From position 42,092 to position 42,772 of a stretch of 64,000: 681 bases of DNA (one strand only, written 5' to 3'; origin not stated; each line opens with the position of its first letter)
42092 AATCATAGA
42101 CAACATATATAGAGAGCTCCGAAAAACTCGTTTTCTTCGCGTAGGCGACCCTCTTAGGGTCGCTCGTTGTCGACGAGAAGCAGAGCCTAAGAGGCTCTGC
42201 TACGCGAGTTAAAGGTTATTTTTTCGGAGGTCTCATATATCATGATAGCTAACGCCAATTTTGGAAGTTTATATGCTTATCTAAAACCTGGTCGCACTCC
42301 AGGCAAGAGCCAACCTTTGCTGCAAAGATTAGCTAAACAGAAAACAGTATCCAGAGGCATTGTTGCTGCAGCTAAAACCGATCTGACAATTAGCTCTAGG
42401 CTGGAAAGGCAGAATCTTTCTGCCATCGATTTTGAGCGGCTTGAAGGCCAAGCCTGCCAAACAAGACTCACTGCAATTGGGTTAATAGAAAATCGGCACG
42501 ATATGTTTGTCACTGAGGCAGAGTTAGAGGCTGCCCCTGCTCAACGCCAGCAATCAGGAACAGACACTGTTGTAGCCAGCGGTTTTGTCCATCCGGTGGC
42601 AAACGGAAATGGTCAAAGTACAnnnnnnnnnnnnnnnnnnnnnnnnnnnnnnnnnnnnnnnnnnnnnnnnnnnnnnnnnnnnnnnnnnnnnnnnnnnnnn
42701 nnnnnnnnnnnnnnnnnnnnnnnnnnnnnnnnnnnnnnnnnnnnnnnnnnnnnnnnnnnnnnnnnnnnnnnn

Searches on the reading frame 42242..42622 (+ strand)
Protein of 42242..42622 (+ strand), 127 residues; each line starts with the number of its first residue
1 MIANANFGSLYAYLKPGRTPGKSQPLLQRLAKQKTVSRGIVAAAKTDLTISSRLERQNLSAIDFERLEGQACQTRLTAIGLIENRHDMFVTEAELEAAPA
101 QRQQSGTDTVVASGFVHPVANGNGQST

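Call 101: search_solved_structures(query=A5, max_evalue=5)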
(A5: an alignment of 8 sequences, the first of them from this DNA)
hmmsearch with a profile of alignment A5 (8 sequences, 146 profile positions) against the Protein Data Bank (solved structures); distinct sequences matched with E-value up to 5: 1.
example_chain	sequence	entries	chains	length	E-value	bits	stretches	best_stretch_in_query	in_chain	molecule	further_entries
7rkc_A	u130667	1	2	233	2.1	11.7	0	41-90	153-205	D_3_633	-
